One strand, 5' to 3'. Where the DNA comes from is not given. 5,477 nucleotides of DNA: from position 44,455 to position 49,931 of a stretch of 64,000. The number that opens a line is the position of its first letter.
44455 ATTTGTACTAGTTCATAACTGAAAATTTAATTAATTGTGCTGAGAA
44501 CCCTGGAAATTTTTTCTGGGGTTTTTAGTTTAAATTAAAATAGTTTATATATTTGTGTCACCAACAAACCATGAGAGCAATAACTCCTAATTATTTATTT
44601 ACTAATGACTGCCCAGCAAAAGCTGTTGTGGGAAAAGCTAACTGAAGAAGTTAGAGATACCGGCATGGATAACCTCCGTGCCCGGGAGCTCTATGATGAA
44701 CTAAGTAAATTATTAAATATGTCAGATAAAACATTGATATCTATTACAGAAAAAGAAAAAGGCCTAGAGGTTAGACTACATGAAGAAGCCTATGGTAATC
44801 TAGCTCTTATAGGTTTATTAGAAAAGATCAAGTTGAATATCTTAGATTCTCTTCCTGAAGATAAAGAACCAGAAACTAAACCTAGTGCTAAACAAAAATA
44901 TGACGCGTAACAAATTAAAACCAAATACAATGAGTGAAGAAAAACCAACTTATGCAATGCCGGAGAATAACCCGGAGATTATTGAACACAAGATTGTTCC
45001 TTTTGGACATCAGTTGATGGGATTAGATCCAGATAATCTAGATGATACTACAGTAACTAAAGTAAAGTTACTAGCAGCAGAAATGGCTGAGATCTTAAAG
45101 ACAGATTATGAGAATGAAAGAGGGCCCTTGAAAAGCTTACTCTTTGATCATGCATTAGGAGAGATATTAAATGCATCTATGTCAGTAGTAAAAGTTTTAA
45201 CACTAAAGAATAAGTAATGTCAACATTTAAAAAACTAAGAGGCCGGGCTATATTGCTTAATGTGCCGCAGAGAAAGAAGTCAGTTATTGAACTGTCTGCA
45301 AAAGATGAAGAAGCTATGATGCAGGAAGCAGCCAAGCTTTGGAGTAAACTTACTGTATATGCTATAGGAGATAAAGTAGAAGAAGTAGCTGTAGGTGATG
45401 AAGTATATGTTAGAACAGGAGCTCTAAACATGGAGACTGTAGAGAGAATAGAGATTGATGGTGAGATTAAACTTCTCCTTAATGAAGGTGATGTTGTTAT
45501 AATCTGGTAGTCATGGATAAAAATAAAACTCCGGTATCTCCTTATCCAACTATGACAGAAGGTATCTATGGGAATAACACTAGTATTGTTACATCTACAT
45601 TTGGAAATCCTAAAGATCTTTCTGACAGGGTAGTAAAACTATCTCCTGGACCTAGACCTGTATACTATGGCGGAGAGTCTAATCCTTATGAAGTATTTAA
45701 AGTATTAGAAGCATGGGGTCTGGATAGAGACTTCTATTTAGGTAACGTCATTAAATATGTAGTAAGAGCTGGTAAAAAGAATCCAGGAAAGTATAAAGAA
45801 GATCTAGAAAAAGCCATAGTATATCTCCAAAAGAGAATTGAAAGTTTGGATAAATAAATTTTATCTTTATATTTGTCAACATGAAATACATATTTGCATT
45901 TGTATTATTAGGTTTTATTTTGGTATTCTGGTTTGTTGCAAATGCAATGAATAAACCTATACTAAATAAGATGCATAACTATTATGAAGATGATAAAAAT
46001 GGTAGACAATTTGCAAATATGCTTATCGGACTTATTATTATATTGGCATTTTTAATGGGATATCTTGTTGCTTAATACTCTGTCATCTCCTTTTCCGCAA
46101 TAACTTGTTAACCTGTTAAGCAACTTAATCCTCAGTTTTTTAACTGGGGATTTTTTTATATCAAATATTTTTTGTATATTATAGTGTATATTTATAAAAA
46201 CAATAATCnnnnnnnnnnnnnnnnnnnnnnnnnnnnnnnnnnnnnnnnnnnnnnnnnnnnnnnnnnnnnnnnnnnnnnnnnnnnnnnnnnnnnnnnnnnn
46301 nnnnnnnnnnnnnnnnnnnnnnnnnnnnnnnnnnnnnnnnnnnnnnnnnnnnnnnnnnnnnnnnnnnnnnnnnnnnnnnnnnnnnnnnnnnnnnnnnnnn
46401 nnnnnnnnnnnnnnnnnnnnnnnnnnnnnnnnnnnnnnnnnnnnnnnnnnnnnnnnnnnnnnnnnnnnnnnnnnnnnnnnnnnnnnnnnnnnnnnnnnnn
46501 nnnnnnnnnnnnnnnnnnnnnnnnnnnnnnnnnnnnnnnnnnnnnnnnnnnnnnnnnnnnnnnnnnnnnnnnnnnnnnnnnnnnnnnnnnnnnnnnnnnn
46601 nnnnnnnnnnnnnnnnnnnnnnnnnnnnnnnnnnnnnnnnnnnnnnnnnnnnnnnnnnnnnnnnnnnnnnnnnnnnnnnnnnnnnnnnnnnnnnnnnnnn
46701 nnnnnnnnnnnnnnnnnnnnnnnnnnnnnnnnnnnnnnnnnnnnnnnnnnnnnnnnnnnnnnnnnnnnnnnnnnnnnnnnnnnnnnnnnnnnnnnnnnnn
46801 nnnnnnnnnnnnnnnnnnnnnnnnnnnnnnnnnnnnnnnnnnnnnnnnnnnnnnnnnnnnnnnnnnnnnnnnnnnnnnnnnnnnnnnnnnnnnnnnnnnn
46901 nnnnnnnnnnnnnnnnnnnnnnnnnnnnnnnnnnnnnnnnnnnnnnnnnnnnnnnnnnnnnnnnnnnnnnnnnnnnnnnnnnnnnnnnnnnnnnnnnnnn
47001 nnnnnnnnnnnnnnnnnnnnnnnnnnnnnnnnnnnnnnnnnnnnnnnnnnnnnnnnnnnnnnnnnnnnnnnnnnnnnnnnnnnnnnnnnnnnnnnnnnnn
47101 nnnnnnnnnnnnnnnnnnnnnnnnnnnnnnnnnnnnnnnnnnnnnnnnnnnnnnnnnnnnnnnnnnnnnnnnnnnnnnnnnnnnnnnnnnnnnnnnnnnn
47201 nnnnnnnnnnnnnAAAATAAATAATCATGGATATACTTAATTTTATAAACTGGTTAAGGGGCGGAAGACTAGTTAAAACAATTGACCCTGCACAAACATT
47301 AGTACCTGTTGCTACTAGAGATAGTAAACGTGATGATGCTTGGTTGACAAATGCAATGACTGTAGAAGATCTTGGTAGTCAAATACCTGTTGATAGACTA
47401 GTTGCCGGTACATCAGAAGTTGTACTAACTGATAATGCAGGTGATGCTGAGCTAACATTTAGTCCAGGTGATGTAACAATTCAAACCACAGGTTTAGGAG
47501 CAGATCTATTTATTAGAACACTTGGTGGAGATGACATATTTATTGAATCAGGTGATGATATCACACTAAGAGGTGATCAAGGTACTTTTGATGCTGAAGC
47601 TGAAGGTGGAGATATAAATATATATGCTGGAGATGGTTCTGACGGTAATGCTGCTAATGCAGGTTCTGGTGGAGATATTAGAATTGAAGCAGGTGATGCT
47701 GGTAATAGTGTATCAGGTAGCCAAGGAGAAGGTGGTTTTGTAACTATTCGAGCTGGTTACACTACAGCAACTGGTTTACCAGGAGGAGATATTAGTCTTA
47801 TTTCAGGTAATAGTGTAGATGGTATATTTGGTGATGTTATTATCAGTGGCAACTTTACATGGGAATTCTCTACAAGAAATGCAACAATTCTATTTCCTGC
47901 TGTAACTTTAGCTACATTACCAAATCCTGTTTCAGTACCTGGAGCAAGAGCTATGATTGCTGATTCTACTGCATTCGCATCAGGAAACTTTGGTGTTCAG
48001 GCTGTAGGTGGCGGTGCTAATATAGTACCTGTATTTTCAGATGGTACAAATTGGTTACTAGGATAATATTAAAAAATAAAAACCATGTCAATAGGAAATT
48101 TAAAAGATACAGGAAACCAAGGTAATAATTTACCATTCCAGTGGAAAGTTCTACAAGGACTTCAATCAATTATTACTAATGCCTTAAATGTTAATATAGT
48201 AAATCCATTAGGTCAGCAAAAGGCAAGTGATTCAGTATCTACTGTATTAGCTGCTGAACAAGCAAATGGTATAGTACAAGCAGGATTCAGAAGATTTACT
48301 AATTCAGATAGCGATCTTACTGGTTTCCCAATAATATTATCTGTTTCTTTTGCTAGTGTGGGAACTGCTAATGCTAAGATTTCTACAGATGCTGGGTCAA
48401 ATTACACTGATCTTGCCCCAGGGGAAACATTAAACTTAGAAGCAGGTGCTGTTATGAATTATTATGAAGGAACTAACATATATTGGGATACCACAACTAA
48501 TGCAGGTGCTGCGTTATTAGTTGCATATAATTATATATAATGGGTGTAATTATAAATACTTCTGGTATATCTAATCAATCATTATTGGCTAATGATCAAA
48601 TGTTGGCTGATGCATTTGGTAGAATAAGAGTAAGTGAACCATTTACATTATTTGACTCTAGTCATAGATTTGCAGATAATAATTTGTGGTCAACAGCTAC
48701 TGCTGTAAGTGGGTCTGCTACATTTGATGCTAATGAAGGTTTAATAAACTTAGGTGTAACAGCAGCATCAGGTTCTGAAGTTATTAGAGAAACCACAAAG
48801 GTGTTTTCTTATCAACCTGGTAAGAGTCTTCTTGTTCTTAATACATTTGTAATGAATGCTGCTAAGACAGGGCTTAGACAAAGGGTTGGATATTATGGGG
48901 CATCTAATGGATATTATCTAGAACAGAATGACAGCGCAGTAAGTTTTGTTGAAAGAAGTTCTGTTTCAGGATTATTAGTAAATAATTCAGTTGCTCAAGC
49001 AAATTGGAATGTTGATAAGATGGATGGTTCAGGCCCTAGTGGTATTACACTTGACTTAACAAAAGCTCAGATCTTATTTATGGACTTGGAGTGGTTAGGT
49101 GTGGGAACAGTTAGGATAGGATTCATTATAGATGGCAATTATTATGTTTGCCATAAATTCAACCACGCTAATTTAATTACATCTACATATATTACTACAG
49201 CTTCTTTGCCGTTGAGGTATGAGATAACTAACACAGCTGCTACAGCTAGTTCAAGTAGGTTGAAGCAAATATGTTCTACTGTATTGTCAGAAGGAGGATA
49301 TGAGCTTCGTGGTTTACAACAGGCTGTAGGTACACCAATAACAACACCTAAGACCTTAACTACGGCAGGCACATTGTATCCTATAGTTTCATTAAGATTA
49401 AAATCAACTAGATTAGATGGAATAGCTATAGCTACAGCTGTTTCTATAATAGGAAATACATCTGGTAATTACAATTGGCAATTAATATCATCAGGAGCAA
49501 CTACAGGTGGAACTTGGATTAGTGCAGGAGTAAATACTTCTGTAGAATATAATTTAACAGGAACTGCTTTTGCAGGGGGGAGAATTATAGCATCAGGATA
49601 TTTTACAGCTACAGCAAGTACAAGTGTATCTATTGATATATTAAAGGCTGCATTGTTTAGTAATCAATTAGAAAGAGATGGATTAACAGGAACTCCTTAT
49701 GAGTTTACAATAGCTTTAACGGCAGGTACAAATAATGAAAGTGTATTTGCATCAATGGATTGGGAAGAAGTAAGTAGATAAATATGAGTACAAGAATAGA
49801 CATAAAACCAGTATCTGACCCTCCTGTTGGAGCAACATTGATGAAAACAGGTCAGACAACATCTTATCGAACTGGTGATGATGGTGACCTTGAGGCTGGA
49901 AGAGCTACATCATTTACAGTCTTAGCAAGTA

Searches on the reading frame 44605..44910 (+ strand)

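Call 3: search_protein_families(library=pfam, proteins=[window:44605-44910:+], max_evalue=1)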
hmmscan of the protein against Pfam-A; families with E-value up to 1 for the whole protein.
window:44605-44910:+ (101 aa): 0 families

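Call 4: search_protein_families(library=phrogs, proteins=[window:44605-44910:+], max_evalue=0.1)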
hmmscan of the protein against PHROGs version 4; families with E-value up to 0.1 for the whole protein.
window:44605-44910:+ (101 aa): 1 family
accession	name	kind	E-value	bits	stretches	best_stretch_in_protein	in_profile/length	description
phrog_6167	-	unknown function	0.039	15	1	6-83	9-83/114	-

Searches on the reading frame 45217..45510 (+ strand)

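Call 3: search_protein_families(library=pfam, proteins=[window:45217-45510:+], max_evalue=1)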
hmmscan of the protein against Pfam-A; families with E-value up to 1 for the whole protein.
window:45217-45510:+ (97 aa): 0 families

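Call 4: search_protein_families(library=phrogs, proteins=[window:45217-45510:+], max_evalue=0.1)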
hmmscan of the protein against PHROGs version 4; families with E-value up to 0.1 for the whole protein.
window:45217-45510:+ (97 aa): 3 families
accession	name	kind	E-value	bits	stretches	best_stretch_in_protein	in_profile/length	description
phrog_3188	-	other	0.0024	18.6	1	9-97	8-94/96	co-chaperonin GroES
phrog_10371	-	DNA, RNA and nucleotide metabolism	0.011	14.9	1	35-78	191-235/683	DNA helicase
phrog_931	-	head and packaging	0.032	15.1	1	45-73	46-76/109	head morphogenesis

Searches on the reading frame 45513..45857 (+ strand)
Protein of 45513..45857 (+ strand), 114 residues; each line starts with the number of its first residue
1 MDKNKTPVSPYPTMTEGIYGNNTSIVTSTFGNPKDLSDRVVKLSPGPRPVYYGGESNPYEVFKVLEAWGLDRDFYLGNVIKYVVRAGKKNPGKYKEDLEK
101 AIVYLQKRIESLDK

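Call 3: search_protein_families(library=pfam, proteins=[window:45513-45857:+], max_evalue=1)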
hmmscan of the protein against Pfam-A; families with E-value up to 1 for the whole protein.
window:45513-45857:+ (114 aa): 2 families
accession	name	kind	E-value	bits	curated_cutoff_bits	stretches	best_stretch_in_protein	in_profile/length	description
PF11753.13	DUF3310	-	1.2e-09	38.5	24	1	73-106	29-60/60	Protein of unknwon function (DUF3310)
PF03167.25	UDG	-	0.096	13.2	24.3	1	51-112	27-82/141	Uracil DNA glycosylase superfamily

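Call 4: search_protein_families(library=phrogs, proteins=[window:45513-45857:+], max_evalue=0.1)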
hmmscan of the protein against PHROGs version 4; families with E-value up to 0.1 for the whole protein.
window:45513-45857:+ (114 aa): 24 families
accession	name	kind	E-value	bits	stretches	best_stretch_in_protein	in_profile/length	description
phrog_236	-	other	6.4e-16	60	1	48-114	243-307/431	nucleotide kinase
phrog_25460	-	unknown function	3.7e-14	53.7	1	48-112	79-140/144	-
phrog_4943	-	unknown function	4.1e-14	54.4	1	48-114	93-161/166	-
phrog_4897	-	other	8.2e-13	49.9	1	72-113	140-181/186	kinase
phrog_11324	-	other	1.8e-10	42.5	1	49-113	14-72/139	nucleotide kinase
phrog_5839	-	unknown function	1.3e-09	39.2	1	57-111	15-66/128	-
phrog_4472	-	other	2e-09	38.3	1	72-113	37-78/100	nucleotide kinase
phrog_1689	-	other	7.5e-09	36.8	1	49-114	170-236/243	nucleotide kinase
phrog_20651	-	unknown function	1.4e-07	32.3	1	48-110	135-193/214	-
phrog_1225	-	unknown function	3e-06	28.7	1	73-107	38-72/178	-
phrog_18538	-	unknown function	7.3e-06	27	1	70-108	31-67/159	-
phrog_26005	-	unknown function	2.9e-05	24.7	1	71-111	265-305/310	-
phrog_32366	-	unknown function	4.8e-05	24.3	1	73-107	32-64/170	-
phrog_11450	-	unknown function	8.5e-05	22.6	1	73-114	349-390/394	-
phrog_2585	-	other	0.0001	23.8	1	74-106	128-161/175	nucleotide kinase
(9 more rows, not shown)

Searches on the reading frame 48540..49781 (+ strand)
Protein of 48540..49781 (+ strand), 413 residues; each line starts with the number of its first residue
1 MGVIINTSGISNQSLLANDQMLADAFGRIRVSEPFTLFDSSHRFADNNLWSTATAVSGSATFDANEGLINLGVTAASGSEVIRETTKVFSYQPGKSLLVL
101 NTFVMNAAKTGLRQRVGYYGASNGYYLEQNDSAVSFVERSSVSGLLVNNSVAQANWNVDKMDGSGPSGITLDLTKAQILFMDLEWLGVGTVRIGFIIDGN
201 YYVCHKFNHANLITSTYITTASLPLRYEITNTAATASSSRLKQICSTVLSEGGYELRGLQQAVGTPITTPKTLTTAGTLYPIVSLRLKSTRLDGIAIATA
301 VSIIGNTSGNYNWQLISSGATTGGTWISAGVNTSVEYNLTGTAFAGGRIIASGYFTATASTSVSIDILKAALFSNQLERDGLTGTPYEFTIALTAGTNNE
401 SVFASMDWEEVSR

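Call 9: search_protein_families(library=phrogs, proteins=[window:48540-49781:+], max_evalue=0.00001)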
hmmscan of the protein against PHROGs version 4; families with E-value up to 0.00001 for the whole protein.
window:48540-49781:+ (413 aa): 2 families
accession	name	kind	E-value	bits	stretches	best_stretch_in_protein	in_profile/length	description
phrog_1645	-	head and packaging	4e-137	458.6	1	19-411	47-439/440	virion structural protein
phrog_5838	-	head and packaging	4.9e-21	75.3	1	149-239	569-660/1106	virion structural protein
